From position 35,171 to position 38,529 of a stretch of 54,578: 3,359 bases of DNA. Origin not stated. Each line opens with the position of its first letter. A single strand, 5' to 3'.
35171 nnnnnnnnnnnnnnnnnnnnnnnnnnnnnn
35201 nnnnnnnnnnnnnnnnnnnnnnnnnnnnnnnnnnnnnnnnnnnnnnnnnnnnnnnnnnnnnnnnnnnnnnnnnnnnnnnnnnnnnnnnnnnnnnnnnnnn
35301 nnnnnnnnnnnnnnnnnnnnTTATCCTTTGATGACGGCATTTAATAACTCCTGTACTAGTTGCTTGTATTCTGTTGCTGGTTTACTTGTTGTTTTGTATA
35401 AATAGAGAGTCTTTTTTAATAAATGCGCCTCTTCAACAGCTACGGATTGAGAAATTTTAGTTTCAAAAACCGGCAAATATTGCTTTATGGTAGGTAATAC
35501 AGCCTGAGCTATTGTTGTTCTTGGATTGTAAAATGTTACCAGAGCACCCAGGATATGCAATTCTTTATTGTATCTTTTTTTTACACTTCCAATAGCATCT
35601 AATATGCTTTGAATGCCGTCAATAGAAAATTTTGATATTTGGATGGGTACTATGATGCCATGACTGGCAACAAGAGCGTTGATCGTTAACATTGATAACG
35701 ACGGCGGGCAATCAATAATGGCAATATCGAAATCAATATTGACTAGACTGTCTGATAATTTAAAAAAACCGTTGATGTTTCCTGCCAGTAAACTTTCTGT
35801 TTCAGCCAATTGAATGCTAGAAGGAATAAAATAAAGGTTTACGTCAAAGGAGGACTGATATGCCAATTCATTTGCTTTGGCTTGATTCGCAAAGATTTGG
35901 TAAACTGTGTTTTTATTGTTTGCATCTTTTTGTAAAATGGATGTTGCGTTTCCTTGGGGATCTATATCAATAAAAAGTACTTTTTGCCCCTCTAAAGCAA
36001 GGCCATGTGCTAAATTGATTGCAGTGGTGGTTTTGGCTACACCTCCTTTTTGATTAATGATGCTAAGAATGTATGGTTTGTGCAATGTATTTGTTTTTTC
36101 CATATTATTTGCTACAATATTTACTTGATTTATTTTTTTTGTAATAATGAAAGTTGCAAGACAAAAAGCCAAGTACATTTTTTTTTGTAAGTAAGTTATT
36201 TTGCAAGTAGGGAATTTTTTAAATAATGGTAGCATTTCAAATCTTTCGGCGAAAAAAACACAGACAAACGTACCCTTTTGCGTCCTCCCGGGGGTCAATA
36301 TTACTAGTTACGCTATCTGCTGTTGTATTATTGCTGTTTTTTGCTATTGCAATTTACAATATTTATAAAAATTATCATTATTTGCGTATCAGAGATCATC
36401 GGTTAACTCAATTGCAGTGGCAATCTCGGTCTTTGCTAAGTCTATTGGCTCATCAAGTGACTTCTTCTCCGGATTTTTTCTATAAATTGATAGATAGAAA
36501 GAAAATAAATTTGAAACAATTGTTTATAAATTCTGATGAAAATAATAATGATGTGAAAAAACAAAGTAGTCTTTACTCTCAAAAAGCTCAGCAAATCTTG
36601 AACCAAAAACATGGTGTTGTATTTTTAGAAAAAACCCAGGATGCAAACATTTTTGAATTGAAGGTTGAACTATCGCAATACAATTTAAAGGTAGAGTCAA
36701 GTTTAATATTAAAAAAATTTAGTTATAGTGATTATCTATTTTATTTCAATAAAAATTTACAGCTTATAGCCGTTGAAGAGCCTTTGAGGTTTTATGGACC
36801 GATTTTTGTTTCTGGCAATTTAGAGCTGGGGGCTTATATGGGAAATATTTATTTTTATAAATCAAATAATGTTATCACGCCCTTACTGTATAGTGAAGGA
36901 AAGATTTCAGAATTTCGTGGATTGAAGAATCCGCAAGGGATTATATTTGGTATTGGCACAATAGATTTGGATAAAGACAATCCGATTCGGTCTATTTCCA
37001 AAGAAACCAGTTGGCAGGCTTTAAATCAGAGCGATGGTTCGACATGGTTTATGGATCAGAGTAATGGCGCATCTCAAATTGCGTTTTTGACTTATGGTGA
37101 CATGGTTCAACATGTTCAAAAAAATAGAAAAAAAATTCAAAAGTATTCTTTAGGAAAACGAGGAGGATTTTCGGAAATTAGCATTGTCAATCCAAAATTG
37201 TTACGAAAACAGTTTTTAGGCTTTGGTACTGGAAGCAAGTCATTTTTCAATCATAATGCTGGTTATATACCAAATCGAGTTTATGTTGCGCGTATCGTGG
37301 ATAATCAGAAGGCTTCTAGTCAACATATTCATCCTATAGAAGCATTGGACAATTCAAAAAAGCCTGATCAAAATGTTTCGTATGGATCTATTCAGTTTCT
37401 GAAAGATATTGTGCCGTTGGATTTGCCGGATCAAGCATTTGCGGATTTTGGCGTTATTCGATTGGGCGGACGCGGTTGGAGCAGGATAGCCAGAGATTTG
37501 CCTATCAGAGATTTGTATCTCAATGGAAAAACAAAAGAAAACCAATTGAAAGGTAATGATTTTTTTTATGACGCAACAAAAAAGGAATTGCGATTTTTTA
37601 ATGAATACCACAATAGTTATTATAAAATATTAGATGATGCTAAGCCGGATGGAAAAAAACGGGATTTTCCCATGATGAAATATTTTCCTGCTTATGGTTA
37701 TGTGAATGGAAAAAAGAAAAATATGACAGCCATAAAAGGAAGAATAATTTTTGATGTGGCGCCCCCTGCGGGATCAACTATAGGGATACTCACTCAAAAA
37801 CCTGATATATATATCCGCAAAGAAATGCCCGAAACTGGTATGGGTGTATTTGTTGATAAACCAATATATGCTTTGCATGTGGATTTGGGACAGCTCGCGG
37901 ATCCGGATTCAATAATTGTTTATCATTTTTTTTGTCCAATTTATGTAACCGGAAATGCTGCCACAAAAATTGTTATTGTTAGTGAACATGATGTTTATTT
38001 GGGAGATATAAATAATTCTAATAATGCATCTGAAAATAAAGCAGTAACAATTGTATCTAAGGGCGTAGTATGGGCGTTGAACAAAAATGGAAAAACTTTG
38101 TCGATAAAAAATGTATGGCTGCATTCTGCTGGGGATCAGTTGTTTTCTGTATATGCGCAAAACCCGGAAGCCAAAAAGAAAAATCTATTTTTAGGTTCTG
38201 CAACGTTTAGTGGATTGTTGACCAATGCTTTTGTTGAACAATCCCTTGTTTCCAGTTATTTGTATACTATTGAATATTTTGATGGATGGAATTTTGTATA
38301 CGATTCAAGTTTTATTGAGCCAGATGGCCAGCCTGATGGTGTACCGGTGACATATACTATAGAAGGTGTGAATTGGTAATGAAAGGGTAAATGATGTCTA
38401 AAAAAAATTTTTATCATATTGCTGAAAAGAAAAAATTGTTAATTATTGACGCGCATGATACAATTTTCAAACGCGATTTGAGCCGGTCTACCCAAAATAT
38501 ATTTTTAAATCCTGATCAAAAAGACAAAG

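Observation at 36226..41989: Compact three-gene operon of unknown function next to the origin: PilX-N-anchored 717-aa protein, HAD/PEPCK-like fusion, 494-aa orphan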

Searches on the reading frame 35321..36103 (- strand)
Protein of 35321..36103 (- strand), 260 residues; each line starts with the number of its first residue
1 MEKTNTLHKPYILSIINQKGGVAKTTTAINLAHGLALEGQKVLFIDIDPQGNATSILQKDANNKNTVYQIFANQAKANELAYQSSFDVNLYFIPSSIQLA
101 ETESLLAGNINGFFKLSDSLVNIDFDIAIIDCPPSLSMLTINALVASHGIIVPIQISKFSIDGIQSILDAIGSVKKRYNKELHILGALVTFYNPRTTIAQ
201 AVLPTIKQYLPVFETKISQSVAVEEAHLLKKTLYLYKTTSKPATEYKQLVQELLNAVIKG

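Call 39: search_protein_families(library=pfam, proteins=[window:35321-36103:-], max_evalue=0.001)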
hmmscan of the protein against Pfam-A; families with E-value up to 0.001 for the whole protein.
window:35321-36103:- (260 aa): 8 families
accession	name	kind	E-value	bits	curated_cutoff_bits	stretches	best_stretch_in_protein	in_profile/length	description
PF13614.12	AAA_31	-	4.8e-51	173.6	27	1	12-184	3-177/177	AAA domain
PF01656.29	CbiA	-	8.2e-23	81.2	25.4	1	14-228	2-120/125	CobQ/CobB/MinD/ParA nucleotide binding domain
PF00142.24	Fer4_NifH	-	1.4e-10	41.6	25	1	16-81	5-69/271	4Fe-4S iron sulfur cluster binding proteins, NifH/frxC family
PF10609.15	ParA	-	6.1e-08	32.8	27.1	1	12-152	5-141/246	NUBPL iron-transfer P-loop NTPase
PF09140.17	MipZ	-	1.8e-07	31.2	20.7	1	13-170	3-145/262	ATPase MipZ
PF02374.21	ArsA_ATPase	-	3.1e-06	27.1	24.3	1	17-134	7-134/305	Anion-transporting ATPase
PF07015.17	VirC1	-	0.0003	20.7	24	0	123-222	82-181/231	VirC1 protein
PF06564.18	CBP_BcsQ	-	0.00031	20.8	21.3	0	15-150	6-142/234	Cellulose biosynthesis protein BcsQ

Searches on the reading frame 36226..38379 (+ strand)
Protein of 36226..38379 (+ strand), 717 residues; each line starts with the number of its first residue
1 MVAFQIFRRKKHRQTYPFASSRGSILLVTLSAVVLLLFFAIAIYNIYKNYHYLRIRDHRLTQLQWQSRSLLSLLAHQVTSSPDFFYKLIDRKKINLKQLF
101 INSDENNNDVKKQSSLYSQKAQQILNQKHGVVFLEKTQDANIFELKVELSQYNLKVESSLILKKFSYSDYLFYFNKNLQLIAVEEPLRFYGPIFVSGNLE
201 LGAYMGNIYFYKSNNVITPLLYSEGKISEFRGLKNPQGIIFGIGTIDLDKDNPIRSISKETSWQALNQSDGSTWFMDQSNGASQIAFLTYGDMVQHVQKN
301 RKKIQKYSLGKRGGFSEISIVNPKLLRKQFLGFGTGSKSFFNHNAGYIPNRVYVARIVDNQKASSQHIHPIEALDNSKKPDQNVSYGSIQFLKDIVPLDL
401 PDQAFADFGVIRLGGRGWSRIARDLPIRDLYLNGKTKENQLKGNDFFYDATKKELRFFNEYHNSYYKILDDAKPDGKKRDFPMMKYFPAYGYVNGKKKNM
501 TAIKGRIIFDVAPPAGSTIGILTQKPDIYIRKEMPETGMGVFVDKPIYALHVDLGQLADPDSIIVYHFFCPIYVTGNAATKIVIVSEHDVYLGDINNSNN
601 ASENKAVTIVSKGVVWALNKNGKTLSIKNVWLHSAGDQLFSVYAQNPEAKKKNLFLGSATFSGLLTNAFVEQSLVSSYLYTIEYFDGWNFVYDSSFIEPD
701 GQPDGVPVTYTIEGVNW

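Call 5: search_protein_families(library=pfam, proteins=[window:36226-38379:+], max_evalue=1)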
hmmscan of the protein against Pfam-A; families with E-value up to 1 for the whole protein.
window:36226-38379:+ (717 aa): 1 family
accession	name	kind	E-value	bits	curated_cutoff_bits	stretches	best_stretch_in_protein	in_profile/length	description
PF04584.19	Pox_A28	-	0.1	13.2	27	1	24-70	5-50/140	Poxvirus A28 family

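Call 6: search_protein_families(library=ncbifam, proteins=[window:36226-38379:+], max_evalue=1)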
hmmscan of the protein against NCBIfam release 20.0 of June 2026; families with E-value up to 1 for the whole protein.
window:36226-38379:+ (717 aa): 0 families
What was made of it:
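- Checked: Genes 1 and 3 have no Pfam or NCBIfam family (calls 5, 6).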

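Call 22: find_homologous_proteins(query=window:36226-38379:+, max_evalue=0.001)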
Query window:36226-38379:+ (717 aa): 1 proteins with E <= 0.001 among 8000 candidates.
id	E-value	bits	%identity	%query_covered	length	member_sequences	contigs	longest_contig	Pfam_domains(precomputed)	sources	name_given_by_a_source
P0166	0.0e+0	1631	100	100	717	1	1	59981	-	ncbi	-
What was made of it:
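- Tried and rejected: It found only itself (call 22).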

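Call 32: search_protein_families(library=padloc, proteins=[window:36226-38379:+], max_evalue=1)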
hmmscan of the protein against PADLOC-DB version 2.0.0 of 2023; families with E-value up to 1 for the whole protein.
window:36226-38379:+ (717 aa): 0 families
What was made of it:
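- On HipBA-type toxin-antitoxin / known defence systems: PADLOC gave no hits (call 32).
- No PADLOC hit for any of the three proteins (call 32).
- Tried and rejected: No hits (call 32).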

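Call 35: search_protein_representatives(protein=window:36226-38379:+)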
Query: 717 residues. Proteins with E-value up to 0.001 (for the whole library): 44; up to 1e-10: 36; up to 1e-30: 5. The best 44 are listed.
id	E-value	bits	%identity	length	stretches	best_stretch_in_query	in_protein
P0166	0.0e+00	1631.0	100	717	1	1-717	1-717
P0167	6.6e-163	560.0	42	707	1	19-717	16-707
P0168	1.0e-34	136.3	27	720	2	272-711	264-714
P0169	3.4e-34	134.6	27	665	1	135-651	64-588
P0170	4.6e-34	134.2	28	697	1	162-670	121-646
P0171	4.7e-30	120.9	28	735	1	141-619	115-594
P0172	1.6e-25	105.9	28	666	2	319-680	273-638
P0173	3.7e-25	104.7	24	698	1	148-655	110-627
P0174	3.9e-24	101.4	30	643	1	312-673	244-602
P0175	8.3e-24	100.3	31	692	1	319-674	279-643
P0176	1.0e-23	100.0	26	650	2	318-642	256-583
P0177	9.4e-23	96.8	26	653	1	286-665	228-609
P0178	2.2e-21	92.3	27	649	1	306-620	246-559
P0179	3.3e-21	91.7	29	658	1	318-622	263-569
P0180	2.7e-20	88.7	26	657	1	319-682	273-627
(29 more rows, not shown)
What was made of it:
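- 36226..38379 (+): Gene 1, 717 aa. A large minor-pilin-like protein of the ComZ/PilX/GspK type. It has a basic leader, then RG|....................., a long N-terminal helix (aa 21-80) and a beta-rich body. It is a lineage-specific neighbour and not part of the conserved cassette. The exhaustive HMMER search returned 44 proteins at E <= 0.001, the query included, mostly about 650 aa (call 35).
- Tried and rejected: The exhaustive HMMER search was needed to find the family (call 35).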

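Call 43: search_protein_families(library=pfam, alignment_id=A2, max_evalue=0.1)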
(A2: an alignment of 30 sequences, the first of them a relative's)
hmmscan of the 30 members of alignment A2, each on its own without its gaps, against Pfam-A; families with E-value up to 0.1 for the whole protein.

A. member 1, P0166 (717 aa): 0 families

B. families by the number of members that match (of 30 scanned): 7 families
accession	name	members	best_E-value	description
PF09343.15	DUF2460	2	0.038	Conserved hypothetical protein 2217 (DUF2460)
PF22614.2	Slo-like_RCK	1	0.027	Calcium-activated potassium channel slowpoke-like RCK domain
PF24324.1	MYND_ZMYND11_ZMYD8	1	0.049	ZMYND11/ZMYD8, MYND zinc finger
PF18294.6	Pept_S41_N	1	0.068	Peptidase S41 N-terminal domain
PF13245.12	AAA_19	1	0.083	AAA domain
PF22644.2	BsNagA_N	1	0.094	BsNagA composite domain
PF10361.14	DUF2434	1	0.097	Protein of unknown function (DUF2434)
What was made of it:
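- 36226..38379 (+): No Pfam or NCBIfam family (calls 5, 6, 43).
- On Type IV pilin / minor pilin (for gene 1): No hit at E <= 1 for gene 1 and none at E <= 0.1 for 30 homologues (calls 5, 43).
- Closest known: ComZ competence pilin of Thermus thermophilus. Different: There is no Pfam pilin or PilX_N hit (calls 5, 43).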

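Call 44: find_encoding_contigs(protein=P0168, flank=8000, max_places=2)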
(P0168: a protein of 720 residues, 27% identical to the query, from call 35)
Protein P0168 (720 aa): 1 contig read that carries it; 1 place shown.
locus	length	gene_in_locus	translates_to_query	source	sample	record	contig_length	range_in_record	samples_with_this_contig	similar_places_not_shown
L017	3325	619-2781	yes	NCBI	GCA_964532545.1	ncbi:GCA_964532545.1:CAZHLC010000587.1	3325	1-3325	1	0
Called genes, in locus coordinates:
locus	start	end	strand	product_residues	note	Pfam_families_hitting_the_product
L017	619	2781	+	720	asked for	-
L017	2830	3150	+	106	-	PF01740:STAS, PF13466:STAS_2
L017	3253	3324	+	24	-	?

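Call 45: find_encoding_contigs(protein=P0170, flank=8000, max_places=2)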
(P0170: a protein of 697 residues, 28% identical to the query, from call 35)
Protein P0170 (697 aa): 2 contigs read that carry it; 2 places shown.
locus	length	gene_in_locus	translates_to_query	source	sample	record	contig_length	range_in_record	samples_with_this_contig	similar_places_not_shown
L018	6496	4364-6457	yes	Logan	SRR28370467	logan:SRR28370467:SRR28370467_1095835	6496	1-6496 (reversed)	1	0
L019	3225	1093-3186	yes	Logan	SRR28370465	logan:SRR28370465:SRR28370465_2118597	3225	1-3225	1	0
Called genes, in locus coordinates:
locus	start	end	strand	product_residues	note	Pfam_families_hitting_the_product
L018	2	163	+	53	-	?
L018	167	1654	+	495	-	PF11104:PilM_2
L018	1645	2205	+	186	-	-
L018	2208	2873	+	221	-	-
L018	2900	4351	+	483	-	PF21305:type_II_gspD_N0 (weak), PF03958:Secretin_N (weak), PF00263:Secretin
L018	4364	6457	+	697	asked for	-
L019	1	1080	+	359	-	?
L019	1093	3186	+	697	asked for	-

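Call 51: predict_structure(alignment_id=A2)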
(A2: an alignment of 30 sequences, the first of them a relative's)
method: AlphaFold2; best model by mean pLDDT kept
length: 717 residues; sequences in the alignment: 30
mean_pLDDT: 83.5   pTM: 0.80
mean pLDDT of the five models: 83.5, 82.9, 82.3, 82.2, 81.3
residues with pLDDT >= 90: 336; 70-90: 252; 50-70: 94; < 50: 35
segments of 3 or more residues with pLDDT < 50: 1-3, 5-20, 103-111, 270-272, 280-282
pLDDT, mean of each block of 10 residues (from residue 1): 43 42 76 94 93 90 87 79 67 60 47 57 62 63 85 87 88 92 88 91 88 80 87 72 80 77 65 58 68 85 86 92 94 93 87 92 90 82 79 90 94 91 93 93 89 91 90 92 86 94 91 94 94 94 95 85 85 95 96 91 90 94 89 94 65 90 92 89 86 87 85 87
secondary structure, 60 per line:
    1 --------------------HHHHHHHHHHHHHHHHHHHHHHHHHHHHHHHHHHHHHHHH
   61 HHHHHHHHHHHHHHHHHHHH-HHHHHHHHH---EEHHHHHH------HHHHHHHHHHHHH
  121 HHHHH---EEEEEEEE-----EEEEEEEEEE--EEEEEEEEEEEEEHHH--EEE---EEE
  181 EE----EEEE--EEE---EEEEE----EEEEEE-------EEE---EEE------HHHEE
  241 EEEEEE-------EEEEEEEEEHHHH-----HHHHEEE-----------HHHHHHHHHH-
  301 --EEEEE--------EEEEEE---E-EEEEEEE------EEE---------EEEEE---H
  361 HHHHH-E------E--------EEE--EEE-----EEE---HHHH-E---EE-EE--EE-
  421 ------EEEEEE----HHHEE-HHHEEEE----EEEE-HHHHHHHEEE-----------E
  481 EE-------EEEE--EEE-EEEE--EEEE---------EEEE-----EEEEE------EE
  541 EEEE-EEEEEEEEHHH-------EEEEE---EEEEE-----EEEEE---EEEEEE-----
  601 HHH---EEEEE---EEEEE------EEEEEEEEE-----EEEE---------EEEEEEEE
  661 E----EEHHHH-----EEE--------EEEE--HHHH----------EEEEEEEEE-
elements in order (helices of 4 or more, strands of 3 or more residues): H21-80 H82-90 H96-101 H108-125 E129-136 E142-151 E154-166 E172-174 E178-182 E187-190 E193-195 E199-203 E208-213 E221-223 E227-229 E239-246 E254-262 H263-266 H272-275 E276-278 H290-299 E303-307 E316-321 E327-333 E340-342 E352-356 H360-365 E383-385 E388-390 E396-398 H402-405 E427-432 E446-449 E454-457 H459-465 E466-468 E480-482 E490-493 E496-498 E500-503 E506-509 E519-522 E528-532 E539-544 E546-553 E564-568 E572-576 E582-586 E590-595 E607-611 E615-619 E626-634 E640-643 E653-661 H668-671 E677-679 E688-691 H694-697 E708-716
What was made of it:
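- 36226..38379 (+): AF2 model pLDDT 83.5 (call 51).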

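Call 53: fold_search(model_id=the predicted structure, library=pdb)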
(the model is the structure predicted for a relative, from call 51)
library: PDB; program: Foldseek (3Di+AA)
matches with E <= 10: 274; with E <= 0.001: 0
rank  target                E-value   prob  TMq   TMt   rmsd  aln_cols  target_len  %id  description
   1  6qvi_A                2.1e-03  0.63  0.17  0.21  26.1       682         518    8  Crystal structure of competence-associated pilin ComZ from Thermus thermophilus (released 2019-05-29)
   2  6qvi_C                2.5e-03  0.44  0.16  0.20  28.2       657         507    9  Crystal structure of competence-associated pilin ComZ from Thermus thermophilus (released 2019-05-29)
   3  6qvi_B                4.4e-03  0.60  0.18  0.24  24.7       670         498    9  Crystal structure of competence-associated pilin ComZ from Thermus thermophilus (released 2019-05-29)
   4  7c7d_A                8.5e-02  0.06  0.08  0.10  22.6       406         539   12  Crystal structure of the catalytic unit of thermostable GH87 alpha-1,3-glucanase from Streptomyces thermodiastaticus s (released 2020-11-11)
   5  1yll_B                6.3e-01  0.06  0.05  0.17  17.6       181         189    9  Crystal Structure of the Conserved Protein of Unknown Function PA5104 from Pseudomonas aeruginosa PAO1 (released 2005-03-01)
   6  9r1q_A                6.7e-01  0.01  0.05  0.04  22.4       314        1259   10  Beluga whale coronavirus spike glycoprotein (released 2026-02-11)
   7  5kpe_MODEL_1_A        7.8e-01  0.18  0.07  0.27   5.8        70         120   21  Solution NMR Structure of Denovo Beta Sheet Design Protein, Northeast Structural Genomics Consortium (NESG) Ta (released 2016-09-21)
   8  6gpe_B                7.8e-01  0.01  0.04  0.08  25.2       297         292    7  Crystal Structure of the CsiD Glutarate Hydroxylase (released 2018-12-12)
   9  6tvk                  8.2e-01  0.01  0.05  0.06  24.4       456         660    7  Alpha-L-fucosidase isoenzyme 2 from Paenibacillus thiaminolyticus (released 2021-07-21)
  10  5trv                  9.2e-01  0.54  0.06  0.30   3.6        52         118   12  Crystal structure of a de novo designed protein with curved beta-sheet (released 2017-01-25)
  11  7ovc_MODEL_1_A        1.0e+00  0.11  0.06  0.17  13.6        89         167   10  Structure of the human UFC1 protein in complex with the UBA5 C-terminal UFC1-binding motif. (released 2021-08-04)
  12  9gli                  1.1e+00  0.13  0.05  0.17   8.4        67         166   15  Crystal Structure of UFC1 T106C (released 2025-05-07)
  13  9n2u_A                1.1e+00  0.01  0.05  0.09  22.9       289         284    8  Glutarate L-2-hydroxylase N187C mutant-5'-Mal-C6-GC DNA conjugate (released 2026-02-04)
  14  6w90                  1.1e+00  0.35  0.06  0.29   3.2        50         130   16  De novo designed NTF2 fold protein NT-9 (released 2020-08-19)
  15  6koz_B                1.1e+00  0.08  0.06  0.09  20.0       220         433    6  Crystal structure of two domain M1 zinc metallopeptidase E323 mutant bound to L-Leucine amino acid (released 2020-01-22)
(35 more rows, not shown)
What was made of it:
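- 36226..38379 (+): The best PDB fold match is the competence pilin ComZ, 6qvi (E 2e-3, prob 0.63) (call 53).
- Closest known: ComZ competence pilin of Thermus thermophilus. Same: ComZ is the top fold match (call 53).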

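Call 66: find_encoding_contigs(protein=P0169, flank=10000, max_places=2)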
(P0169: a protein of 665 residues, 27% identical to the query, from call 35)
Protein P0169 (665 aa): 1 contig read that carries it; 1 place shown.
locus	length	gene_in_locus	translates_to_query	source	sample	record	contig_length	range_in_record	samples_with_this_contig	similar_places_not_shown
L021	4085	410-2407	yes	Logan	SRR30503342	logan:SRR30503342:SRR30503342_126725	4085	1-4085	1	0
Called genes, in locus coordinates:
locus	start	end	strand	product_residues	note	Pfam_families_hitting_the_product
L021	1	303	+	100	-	?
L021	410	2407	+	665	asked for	-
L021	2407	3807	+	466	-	-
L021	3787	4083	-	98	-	?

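Call 67: find_encoding_contigs(protein=P0171, flank=10000, max_places=2)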
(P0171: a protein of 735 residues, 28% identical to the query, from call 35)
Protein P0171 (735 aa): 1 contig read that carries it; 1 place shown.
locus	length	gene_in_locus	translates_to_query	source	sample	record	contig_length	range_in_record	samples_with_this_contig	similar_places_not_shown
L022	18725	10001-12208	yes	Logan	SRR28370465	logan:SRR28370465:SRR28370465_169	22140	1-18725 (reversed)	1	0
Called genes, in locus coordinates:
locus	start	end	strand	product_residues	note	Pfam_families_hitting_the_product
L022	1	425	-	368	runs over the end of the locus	-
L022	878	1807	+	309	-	PF00005:ABC_tran, PF13304:AAA_21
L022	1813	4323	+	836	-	PF01061:ABC2_membrane (weak), PF12679:ABC2_membrane_2, PF12698:ABC2_membrane_3, PF23357:DUF7088, PF09822:ABC_transp_aux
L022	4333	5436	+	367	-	PF14238:DUF4340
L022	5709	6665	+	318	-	-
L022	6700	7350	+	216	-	PF03602:Cons_hypoth95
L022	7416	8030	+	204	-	-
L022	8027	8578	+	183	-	-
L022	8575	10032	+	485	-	PF03958:Secretin_N, PF00263:Secretin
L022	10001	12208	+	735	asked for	-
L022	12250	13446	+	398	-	PF00482:T2SSF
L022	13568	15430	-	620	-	PF02129:Peptidase_S15, PF00561:Abhydrolase_1 (weak), PF12146:Hydrolase_4 (weak), PF08530:PepX_C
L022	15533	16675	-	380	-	PF12833:HTH_18, PF00165:HTH_AraC (weak)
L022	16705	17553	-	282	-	PF09929:DUF2161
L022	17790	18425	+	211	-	-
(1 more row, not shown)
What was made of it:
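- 36226..38379 (+): Homologues P0170 and P0171 sit next to PilM/secretin and secretin/T2SSF genes (calls 45, 67).
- Closest known: ComZ competence pilin of Thermus thermophilus. Same: Homologues sit in secretin/PilM/T2SSF clusters (calls 45, 67).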
